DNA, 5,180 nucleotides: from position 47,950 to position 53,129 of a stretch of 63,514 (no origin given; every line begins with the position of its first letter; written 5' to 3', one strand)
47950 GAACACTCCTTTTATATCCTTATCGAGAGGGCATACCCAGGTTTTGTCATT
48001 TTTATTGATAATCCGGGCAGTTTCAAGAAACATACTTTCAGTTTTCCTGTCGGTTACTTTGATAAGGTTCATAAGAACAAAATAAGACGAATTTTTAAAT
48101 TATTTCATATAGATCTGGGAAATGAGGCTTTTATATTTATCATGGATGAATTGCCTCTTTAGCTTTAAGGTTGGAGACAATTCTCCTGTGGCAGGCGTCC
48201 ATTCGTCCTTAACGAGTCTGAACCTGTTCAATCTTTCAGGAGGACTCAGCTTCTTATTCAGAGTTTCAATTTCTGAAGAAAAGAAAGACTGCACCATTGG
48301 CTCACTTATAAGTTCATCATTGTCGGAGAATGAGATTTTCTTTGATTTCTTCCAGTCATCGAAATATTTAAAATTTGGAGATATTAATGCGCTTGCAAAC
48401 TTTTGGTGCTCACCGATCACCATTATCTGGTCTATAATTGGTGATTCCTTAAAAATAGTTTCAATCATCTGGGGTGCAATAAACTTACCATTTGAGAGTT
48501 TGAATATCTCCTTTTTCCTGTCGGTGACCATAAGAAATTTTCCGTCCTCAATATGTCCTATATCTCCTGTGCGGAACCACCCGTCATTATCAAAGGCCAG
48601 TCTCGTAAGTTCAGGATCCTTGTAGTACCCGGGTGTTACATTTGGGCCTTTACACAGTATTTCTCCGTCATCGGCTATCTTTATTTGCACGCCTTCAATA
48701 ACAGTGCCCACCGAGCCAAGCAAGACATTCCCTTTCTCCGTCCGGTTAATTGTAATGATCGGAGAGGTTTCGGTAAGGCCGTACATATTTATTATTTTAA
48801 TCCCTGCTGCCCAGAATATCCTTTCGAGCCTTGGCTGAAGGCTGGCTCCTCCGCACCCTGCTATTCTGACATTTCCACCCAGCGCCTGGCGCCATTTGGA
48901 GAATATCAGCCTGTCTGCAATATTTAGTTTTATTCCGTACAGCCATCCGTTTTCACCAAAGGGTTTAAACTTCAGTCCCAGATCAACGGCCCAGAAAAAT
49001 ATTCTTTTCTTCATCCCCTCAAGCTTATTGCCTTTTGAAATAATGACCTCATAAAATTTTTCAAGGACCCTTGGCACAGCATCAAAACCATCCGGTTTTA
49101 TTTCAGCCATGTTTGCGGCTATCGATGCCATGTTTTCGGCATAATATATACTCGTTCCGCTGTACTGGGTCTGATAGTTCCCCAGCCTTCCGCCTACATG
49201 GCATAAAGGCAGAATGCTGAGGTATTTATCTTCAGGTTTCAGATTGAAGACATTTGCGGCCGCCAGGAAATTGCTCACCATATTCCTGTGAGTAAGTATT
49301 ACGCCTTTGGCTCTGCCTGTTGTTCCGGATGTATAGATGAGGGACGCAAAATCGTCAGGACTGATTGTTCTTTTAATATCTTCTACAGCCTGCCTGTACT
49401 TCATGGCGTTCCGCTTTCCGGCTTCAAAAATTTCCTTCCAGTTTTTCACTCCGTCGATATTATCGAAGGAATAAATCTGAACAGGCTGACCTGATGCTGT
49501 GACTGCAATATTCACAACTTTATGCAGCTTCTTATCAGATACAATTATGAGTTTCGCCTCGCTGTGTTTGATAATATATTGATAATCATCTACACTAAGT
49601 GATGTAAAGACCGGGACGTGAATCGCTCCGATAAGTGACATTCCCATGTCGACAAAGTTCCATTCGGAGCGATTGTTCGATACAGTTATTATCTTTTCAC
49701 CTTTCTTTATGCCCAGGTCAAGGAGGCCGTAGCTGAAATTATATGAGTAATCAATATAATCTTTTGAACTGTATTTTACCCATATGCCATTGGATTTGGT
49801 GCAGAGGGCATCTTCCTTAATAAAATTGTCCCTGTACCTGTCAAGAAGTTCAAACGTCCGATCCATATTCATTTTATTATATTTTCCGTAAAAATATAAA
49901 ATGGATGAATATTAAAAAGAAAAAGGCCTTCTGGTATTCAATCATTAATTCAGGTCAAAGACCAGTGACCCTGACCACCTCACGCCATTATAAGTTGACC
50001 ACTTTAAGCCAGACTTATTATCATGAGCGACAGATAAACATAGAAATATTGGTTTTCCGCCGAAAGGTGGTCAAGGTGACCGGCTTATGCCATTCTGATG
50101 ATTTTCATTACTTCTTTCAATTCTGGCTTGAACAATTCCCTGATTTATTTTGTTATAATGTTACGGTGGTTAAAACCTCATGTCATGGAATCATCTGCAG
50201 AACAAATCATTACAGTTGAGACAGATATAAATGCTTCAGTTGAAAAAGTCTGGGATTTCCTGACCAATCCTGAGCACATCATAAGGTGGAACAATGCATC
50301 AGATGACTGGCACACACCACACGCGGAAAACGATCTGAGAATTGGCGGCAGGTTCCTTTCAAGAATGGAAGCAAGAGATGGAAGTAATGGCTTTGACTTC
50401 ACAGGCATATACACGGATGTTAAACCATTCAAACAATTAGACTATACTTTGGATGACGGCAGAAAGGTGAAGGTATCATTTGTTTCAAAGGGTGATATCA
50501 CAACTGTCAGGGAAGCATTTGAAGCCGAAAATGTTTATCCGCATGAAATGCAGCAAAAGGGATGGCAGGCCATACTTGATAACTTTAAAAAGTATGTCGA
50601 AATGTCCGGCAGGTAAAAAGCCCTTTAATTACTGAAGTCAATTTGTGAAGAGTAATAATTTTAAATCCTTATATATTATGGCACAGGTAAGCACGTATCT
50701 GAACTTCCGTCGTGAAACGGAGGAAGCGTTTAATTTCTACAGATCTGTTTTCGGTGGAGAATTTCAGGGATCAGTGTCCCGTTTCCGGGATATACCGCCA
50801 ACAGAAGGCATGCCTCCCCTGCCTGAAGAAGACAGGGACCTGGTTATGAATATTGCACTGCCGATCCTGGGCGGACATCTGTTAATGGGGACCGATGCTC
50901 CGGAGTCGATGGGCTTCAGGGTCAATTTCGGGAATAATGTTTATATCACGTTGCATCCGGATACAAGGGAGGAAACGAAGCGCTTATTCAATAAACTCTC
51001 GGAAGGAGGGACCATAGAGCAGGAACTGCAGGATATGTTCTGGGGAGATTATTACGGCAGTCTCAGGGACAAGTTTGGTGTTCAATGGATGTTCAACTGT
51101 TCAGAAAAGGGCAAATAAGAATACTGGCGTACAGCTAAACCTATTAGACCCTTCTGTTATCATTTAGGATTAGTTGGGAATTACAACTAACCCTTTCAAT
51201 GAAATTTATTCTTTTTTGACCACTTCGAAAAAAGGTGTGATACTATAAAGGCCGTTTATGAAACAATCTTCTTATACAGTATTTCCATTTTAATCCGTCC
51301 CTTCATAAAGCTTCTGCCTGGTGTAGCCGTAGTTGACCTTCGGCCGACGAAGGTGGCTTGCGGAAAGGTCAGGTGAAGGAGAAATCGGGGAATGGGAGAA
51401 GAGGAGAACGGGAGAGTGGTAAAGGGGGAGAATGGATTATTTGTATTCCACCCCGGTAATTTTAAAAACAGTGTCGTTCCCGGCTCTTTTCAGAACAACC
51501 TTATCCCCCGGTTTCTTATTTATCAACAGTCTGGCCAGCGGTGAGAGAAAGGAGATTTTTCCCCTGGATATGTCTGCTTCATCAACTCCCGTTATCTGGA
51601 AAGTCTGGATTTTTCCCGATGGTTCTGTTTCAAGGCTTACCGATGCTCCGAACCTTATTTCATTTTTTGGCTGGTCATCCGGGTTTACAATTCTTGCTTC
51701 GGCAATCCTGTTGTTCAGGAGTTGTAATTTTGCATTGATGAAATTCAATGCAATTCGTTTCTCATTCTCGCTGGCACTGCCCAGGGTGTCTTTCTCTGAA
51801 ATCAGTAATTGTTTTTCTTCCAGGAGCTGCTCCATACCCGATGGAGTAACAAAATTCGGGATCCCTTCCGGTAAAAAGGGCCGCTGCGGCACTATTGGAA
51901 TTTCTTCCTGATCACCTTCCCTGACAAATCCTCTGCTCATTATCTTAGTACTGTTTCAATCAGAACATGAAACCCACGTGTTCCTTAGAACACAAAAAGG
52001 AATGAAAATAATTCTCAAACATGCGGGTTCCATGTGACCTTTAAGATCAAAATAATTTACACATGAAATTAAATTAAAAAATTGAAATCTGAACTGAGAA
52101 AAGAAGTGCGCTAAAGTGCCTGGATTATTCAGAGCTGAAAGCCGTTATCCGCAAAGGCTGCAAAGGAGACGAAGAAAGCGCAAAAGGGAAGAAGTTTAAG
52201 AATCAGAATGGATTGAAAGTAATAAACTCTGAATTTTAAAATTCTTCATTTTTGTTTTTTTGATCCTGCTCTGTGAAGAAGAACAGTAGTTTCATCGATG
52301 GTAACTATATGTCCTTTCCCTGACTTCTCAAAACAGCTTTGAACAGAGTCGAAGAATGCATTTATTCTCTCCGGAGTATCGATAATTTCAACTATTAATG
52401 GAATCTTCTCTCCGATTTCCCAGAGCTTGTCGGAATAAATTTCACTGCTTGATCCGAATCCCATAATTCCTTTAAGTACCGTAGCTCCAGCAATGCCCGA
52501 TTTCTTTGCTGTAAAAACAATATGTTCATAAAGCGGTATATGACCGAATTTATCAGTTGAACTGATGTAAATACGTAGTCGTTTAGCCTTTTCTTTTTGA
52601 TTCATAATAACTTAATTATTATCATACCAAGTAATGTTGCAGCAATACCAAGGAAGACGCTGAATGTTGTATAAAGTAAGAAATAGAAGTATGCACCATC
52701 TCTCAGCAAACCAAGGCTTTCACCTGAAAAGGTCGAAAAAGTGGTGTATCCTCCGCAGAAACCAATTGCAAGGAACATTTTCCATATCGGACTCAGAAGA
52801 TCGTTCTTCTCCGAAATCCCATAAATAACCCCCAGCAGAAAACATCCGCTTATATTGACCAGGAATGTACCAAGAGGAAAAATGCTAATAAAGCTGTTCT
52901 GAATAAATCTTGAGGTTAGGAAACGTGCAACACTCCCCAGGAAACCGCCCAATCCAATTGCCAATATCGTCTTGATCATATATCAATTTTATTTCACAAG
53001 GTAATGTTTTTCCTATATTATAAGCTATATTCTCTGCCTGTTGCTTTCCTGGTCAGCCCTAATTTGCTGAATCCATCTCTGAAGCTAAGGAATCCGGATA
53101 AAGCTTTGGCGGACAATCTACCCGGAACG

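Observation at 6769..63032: Nine copies of an extended promoter-like motif with a conserved spacer, all on the + strand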

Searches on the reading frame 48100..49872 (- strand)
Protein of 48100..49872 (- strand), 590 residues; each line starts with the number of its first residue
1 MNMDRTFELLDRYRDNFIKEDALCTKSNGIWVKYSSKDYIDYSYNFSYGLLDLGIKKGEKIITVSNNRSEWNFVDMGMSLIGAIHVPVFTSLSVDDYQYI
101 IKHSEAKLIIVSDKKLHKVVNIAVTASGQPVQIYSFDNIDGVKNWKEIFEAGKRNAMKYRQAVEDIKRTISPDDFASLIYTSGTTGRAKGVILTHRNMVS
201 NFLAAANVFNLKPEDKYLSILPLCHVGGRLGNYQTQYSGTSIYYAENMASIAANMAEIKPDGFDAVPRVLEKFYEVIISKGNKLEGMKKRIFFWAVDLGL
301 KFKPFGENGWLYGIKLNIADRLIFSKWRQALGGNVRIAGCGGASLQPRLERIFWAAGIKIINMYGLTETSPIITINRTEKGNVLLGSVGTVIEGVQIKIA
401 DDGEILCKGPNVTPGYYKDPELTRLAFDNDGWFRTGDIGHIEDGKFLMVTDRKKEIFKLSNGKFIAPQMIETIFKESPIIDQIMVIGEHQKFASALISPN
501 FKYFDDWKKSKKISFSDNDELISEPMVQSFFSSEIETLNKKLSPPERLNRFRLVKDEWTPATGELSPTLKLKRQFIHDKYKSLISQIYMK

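Call 44: search_protein_families(library=pfam, proteins=[window:48100-49872:-], max_evalue=0.0001)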
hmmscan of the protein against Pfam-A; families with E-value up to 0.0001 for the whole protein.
window:48100-49872:- (590 aa): 2 families
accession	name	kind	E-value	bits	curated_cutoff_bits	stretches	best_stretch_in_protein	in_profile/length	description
PF00501.34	AMP-binding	-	2e-65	221.5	29.9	1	31-417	19-384/384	AMP-binding enzyme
PF23562.2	AMP-binding_C_3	-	5.2e-08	33.7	20.8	1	457-589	4-121/124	AMP-binding enzyme C-terminal domain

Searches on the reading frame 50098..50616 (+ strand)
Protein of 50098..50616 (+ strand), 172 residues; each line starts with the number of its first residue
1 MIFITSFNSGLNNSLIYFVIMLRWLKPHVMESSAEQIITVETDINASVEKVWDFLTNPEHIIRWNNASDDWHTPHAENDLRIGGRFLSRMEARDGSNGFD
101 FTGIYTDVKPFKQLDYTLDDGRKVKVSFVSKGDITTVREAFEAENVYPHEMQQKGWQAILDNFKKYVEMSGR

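Call 44: search_protein_families(library=pfam, proteins=[window:50098-50616:+], max_evalue=0.0001)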
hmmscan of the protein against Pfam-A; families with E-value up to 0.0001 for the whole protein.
window:50098-50616:+ (172 aa): 2 families
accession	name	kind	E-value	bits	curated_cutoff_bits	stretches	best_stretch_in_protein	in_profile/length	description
PF08327.17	AHSA1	-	1.7e-20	73.9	22.1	1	45-168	1-125/125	Activator of Hsp90 ATPase homolog 1-like protein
PF10604.15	Polyketide_cyc2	-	9.6e-07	29.6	27.4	1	38-168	4-142/142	Polyketide cyclase / dehydrase and lipid transport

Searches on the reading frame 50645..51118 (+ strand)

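Call 45: search_protein_families(library=pfam, proteins=[window:50645-51118:+], max_evalue=0.0001)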
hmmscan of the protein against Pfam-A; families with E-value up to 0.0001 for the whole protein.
window:50645-51118:+ (157 aa): 2 families
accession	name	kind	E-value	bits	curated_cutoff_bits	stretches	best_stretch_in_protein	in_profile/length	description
PF06983.19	3-dmu-9_3-mt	-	6e-09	36.9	24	1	14-148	2-113/116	3-demethylubiquinone-9 3-methyltransferase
PF00903.31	Glyoxalase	-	1e-08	36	20.6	1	22-150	9-121/121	Glyoxalase/Bleomycin resistance protein/Dioxygenase superfamily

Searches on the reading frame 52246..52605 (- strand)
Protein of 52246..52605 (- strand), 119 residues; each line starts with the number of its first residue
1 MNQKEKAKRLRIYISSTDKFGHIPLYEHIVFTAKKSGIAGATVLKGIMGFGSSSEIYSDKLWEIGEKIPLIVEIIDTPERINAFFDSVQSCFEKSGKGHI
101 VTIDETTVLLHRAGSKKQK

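Call 45: search_protein_families(library=pfam, proteins=[window:52246-52605:-], max_evalue=0.0001)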
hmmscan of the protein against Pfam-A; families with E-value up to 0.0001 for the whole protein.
window:52246-52605:- (119 aa): 1 family
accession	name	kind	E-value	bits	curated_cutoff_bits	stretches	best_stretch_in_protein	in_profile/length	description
PF02641.20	DUF190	-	3.1e-29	101.5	23.4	1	8-103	1-92/97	Uncharacterized ACR, COG1993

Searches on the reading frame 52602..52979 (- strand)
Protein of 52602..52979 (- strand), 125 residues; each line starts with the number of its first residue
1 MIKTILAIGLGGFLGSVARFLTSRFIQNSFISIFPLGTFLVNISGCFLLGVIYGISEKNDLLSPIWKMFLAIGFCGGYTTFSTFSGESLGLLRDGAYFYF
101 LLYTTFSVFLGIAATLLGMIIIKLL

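Call 45: search_protein_families(library=pfam, proteins=[window:52602-52979:-], max_evalue=0.0001)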
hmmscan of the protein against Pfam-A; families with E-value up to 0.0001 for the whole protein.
window:52602-52979:- (125 aa): 1 family
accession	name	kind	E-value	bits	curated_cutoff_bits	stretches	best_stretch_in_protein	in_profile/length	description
PF02537.21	CRCB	-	2.6e-30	105.3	32.9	1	6-119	1-103/103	CrcB-like protein, Camphor Resistance (CrcB)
